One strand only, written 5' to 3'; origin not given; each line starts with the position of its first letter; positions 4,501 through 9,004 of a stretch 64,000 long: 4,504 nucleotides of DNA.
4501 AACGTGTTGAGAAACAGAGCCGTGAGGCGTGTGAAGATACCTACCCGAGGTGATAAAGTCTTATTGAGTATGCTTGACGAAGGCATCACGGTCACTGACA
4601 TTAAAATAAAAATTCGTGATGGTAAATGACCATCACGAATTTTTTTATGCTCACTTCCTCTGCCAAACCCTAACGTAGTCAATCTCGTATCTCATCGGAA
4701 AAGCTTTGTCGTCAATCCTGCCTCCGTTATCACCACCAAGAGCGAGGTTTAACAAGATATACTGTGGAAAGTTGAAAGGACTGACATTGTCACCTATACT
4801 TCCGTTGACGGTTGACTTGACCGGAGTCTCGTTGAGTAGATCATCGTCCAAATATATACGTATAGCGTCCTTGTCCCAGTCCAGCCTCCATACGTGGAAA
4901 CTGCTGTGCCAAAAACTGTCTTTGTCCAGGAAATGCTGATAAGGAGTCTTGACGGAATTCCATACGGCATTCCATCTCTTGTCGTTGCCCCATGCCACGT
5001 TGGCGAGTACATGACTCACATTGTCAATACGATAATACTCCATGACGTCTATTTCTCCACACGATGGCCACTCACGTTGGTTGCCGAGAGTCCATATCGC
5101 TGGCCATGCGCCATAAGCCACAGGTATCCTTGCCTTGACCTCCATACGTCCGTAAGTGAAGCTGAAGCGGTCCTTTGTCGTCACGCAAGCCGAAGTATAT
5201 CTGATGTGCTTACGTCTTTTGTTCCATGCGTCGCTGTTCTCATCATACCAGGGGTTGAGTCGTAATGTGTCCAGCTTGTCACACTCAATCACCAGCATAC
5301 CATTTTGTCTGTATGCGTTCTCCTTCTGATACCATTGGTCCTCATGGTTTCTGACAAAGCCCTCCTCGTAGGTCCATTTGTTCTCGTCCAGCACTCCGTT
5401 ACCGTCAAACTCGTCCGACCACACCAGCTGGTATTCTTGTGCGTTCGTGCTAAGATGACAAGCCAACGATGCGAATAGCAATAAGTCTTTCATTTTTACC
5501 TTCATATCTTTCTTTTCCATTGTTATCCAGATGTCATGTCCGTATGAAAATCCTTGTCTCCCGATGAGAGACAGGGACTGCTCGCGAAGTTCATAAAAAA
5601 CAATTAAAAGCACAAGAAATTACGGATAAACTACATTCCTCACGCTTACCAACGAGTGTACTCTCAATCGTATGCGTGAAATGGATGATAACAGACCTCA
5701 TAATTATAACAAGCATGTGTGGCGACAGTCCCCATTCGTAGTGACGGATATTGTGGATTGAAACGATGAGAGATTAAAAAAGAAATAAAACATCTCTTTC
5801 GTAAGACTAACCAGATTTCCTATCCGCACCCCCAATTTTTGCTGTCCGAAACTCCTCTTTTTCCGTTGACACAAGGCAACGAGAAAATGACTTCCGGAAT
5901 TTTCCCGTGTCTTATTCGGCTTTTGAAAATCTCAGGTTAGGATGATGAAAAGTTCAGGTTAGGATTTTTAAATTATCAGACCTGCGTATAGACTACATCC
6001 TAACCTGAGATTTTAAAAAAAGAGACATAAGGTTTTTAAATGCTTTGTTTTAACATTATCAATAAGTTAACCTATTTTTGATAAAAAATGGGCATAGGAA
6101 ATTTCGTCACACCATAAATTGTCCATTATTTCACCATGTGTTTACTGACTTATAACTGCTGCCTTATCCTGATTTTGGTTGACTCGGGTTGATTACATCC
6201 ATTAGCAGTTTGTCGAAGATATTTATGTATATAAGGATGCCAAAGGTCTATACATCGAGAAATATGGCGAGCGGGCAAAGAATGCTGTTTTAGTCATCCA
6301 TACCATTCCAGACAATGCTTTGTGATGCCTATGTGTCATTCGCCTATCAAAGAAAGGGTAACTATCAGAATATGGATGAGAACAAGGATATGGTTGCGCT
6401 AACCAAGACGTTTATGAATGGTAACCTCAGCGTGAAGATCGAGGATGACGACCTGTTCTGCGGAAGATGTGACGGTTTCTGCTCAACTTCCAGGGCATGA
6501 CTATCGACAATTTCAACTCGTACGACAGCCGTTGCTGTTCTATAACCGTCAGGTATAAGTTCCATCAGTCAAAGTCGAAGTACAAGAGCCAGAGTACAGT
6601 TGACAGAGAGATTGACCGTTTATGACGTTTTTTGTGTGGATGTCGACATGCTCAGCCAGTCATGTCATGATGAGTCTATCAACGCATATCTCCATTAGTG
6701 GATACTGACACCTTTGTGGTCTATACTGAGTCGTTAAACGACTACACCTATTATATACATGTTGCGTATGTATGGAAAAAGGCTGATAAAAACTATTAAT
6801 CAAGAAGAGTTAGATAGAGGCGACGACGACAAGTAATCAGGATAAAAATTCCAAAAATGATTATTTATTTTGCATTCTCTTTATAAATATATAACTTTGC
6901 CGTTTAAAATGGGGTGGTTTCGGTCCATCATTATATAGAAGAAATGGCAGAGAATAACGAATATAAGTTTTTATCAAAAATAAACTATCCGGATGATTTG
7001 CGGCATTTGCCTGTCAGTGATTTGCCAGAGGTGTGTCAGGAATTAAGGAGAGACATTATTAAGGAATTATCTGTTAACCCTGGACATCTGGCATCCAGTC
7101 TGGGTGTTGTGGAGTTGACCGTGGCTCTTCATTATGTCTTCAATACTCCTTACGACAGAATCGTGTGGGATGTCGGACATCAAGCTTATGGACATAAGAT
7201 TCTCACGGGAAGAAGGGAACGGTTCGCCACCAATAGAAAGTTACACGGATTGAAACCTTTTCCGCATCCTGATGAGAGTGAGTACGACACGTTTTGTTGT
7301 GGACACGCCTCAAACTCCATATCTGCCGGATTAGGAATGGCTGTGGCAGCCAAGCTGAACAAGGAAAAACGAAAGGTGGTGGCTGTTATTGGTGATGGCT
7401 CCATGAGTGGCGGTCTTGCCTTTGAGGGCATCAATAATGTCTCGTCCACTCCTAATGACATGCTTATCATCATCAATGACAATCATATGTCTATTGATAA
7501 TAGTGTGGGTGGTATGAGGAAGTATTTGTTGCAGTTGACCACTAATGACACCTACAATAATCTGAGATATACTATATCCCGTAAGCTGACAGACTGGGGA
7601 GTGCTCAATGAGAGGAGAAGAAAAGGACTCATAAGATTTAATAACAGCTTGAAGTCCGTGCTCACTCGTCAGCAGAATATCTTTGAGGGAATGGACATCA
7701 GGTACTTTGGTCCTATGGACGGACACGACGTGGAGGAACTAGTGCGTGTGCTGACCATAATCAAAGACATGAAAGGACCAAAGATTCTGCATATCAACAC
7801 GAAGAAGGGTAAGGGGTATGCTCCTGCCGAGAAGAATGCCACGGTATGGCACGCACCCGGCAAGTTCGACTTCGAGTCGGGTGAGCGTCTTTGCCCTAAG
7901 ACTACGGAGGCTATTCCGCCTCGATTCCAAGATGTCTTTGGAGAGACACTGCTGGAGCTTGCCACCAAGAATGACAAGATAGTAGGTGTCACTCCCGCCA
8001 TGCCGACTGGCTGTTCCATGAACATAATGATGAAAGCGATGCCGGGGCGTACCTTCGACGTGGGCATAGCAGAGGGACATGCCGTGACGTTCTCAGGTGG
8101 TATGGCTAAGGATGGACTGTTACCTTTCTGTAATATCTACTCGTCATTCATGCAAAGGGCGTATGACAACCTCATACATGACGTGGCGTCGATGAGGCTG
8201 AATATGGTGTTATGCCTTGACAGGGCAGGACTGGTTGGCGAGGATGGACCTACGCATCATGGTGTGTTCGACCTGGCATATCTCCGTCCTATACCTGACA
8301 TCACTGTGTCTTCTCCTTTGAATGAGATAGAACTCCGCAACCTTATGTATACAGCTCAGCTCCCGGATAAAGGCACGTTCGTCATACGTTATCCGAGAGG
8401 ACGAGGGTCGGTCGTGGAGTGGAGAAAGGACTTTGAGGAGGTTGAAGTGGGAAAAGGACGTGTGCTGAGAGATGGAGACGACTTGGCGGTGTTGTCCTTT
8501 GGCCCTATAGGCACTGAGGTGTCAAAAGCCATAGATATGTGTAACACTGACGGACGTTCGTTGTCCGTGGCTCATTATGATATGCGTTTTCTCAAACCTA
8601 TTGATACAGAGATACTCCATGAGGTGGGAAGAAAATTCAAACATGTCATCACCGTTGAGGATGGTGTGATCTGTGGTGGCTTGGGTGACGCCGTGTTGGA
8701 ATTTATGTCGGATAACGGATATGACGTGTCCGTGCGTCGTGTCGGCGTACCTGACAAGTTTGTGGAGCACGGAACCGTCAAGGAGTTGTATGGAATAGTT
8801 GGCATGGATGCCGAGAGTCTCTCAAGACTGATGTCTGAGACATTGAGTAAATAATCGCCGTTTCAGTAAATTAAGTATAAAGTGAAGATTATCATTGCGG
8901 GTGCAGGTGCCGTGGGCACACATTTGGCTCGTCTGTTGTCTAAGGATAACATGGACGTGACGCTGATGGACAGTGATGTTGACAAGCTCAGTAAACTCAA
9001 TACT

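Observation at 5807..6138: Unrecognised ~330-bp non-coding repeat family: four co-oriented copies within 48 kb of housekeeping DNA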

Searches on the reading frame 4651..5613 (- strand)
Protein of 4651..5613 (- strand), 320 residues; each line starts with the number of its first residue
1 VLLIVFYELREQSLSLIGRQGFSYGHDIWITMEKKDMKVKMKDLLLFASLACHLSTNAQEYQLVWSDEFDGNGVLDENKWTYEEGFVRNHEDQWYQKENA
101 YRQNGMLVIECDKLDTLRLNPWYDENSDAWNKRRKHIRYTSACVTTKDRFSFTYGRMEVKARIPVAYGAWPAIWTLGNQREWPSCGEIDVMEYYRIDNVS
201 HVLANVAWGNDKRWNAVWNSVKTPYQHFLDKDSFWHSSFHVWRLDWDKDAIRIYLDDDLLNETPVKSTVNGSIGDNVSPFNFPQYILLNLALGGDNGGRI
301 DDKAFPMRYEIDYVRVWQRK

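Call 15: search_protein_families(library=pfam, proteins=[window:4651-5613:-])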
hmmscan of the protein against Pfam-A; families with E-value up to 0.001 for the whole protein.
window:4651-5613:- (320 aa): 2 families
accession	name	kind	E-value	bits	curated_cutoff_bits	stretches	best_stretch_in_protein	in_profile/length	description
PF00722.28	Glyco_hydro_16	-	4.7e-13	49.4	22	1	95-314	9-174/175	Glycosyl hydrolases family 16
PF03935.22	SKN1_KRE6_Sbg1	-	3.9e-11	42.5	30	1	54-178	110-224/501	Beta-glucan synthesis-associated protein SKN1/KRE6/Sbg1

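Call 75: find_homologous_proteins(query=window:4651-5520:-, max_evalue=1e-60)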
Query window:4651-5520:- (289 aa): 3022 proteins with E <= 1e-60 among 8000 candidates; the best 120 are listed.
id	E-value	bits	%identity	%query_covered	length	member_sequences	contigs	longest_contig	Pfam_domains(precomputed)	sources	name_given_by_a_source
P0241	1.8e-194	663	98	98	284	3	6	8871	PF03935.23,PF00722.29,PF26113.1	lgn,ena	-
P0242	1.6e-132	460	66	99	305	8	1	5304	PF03935.23,PF00722.29,PF26113.1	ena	-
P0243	1.5e-126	440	66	95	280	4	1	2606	PF03935.23,PF00722.29,PF26113.1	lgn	-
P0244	2.7e-126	439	66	95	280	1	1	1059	PF03935.23,PF00722.29,PF26113.1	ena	-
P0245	3.0e-126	439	66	95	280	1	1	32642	PF03935.23,PF00722.29,PF26113.1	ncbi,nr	ncbi:MAG: glycoside hydrolase family 16 protein [Bacteroidaceae bacterium]|nr:glycoside hydrolase fa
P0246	1.0e-125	437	65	95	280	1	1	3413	PF03935.23,PF00722.29,PF26113.1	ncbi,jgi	jgi:beta-glucanase (GH16 family)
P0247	2.3e-125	436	65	95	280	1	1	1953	PF03935.23,PF00722.29,PF26113.1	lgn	-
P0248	2.4e-124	433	64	97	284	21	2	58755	PF03935.23,PF00722.29,PF26113.1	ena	-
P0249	2.7e-124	433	66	91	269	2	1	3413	PF03935.23,PF00722.29,PF26113.1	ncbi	-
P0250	1.3e-123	430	66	91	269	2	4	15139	PF03935.23,PF00722.29,PF26113.1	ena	-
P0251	1.5e-123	430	65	97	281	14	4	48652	PF03935.23,PF00722.29,PF26113.1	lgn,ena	-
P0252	1.4e-122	427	65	97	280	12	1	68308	PF03935.23,PF00722.29,PF26113.1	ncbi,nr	ncbi:MAG: glycoside hydrolase family 16 protein [Marinilabiliaceae bacterium]|nr:glycoside hydrolase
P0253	5.3e-122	425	65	95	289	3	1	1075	PF03935.23,PF00722.29,PF26113.1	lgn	-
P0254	2.0e-121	423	64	97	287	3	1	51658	PF03935.23,PF00722.29,PF26113.1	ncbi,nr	ncbi:MAG: glycoside hydrolase family 16 protein [Bacteroidales bacterium]|nr:glycoside hydrolase fam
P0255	3.4e-121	422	64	96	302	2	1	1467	PF03935.23,PF00722.29,PF26113.1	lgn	-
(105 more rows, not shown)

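Call 76: find_encoding_contigs(protein=P0241, flank=10000, max_places=6)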
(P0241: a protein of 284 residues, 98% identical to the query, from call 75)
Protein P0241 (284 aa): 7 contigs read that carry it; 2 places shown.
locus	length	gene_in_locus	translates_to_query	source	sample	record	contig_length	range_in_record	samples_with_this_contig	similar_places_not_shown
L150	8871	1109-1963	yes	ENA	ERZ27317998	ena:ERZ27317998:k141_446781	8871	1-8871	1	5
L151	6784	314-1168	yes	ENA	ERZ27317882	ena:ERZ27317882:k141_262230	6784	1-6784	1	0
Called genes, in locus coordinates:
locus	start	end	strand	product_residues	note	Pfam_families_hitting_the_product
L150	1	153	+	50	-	?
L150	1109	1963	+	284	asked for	PF03935:SKN1_KRE6_Sbg1, PF26113:GH16_XgeA, PF00722:Glyco_hydro_16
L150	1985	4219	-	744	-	PF15979:Glyco_hydro_115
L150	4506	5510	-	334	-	PF02775:TPP_enzyme_C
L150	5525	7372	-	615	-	PF01558:POR, PF01855:POR_N, PF17147:PFOR_II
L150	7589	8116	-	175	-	PF00588:SpoU_methylase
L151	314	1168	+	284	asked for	PF03935:SKN1_KRE6_Sbg1, PF26113:GH16_XgeA, PF00722:Glyco_hydro_16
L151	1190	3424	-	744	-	PF15979:Glyco_hydro_115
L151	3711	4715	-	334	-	PF02775:TPP_enzyme_C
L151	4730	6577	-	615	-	PF01558:POR, PF01855:POR_N, PF17147:PFOR_II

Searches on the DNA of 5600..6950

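Call 7: search_rna_families(source=window, start=5600, end=6950, threshold=evalue, max_evalue=10)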
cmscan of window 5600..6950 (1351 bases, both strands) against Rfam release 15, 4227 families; matches with E-value up to 10: 12.
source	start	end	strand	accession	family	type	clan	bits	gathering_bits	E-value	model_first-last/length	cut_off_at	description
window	5925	6015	-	RF04082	mir-54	Gene; miRNA;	-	25.1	70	0.029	1-88/88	no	mir-54 microRNA precursor family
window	5927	6013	+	RF03714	MIR774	Gene; miRNA;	-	20.5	80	0.72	1-98/98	no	MIR774 microRNA precursor family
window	5923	6017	+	RF03956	mir-737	Gene; miRNA;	-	19.8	60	4.6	1-63/63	no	mir-737 microRNA precursor family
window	5972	6069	+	RF02621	BSnc120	Gene; sRNA;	-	19.2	114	0.35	1-88/88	no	Brucella sRNA 120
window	5934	6006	+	RF01186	SNORD127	Gene; snRNA; snoRNA; CD-box;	-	19.2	45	6.6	1-86/86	no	Small nucleolar RNA SNORD127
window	5910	6032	-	RF04262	MIR1319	Gene; miRNA;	-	17.1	116.6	6.9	1-119/119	no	MIR1319 microRNA precursor family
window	5738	5764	+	RF01322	CRISPR-DR9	Gene; CRISPR;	-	16.4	45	2.5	1-37/37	no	CRISPR RNA direct repeat element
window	5776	5888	-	RF02144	rsmX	Gene;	CL00106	16.2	56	2.9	1-114/114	no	rsmX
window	6444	6551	-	RF01966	RMST_5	Gene; lncRNA;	-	16.1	58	2.5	1-128/128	no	Rhabdomyosarcoma 2 associated transcript conserved region 5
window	6813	6929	+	RF00360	snoZ107_R87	Gene; snRNA; snoRNA; CD-box;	-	15.4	50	5.5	1-117/117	no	Small nucleolar RNA Z107/R87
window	6057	6156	-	RF00509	snosnR64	Gene; snRNA; snoRNA; CD-box;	CL00069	15.4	38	8.4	1-105/105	no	Small nucleolar RNA snR64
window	6006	6112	+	RF01295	SCARNA7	Gene; snRNA; snoRNA; scaRNA;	-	14.7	65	0.48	1-330/330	no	Small Cajal body-specific RNA 7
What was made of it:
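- On Any Rfam 15 family (including FopS/GibS, HEARO/IscB RNA, Bacteroidales motifs): A permissive scan of copy 1 gives only chance hairpin hits to eukaryotic miRNA and snoRNA models, at 15-25 bits against gathering scores of 38-117 (call 7).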

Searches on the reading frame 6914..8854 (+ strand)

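Call 15: search_protein_families(library=pfam, proteins=[window:6914-8854:+])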
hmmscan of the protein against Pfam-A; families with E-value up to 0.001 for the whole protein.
window:6914-8854:+ (646 aa): 5 families
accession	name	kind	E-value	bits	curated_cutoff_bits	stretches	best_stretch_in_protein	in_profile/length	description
PF13292.11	DXP_synthase_N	-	7.1e-109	363.8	21.2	1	20-296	1-274/274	1-deoxy-D-xylulose-5-phosphate synthase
PF02779.29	Transket_pyr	-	3.2e-35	121.8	27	1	338-496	5-170/174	Transketolase, pyrimidine binding domain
PF02780.25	Transketolase_C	-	2.2e-22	79.7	25.9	1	513-635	1-123/124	Transketolase, C-terminal domain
PF02775.26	TPP_enzyme_C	-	3.7e-05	24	21.9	1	137-192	31-84/151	Thiamine pyrophosphate enzyme, C-terminal TPP binding domain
PF00676.26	E1_dh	-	8.9e-05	22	22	1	132-192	105-163/300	Dehydrogenase E1 component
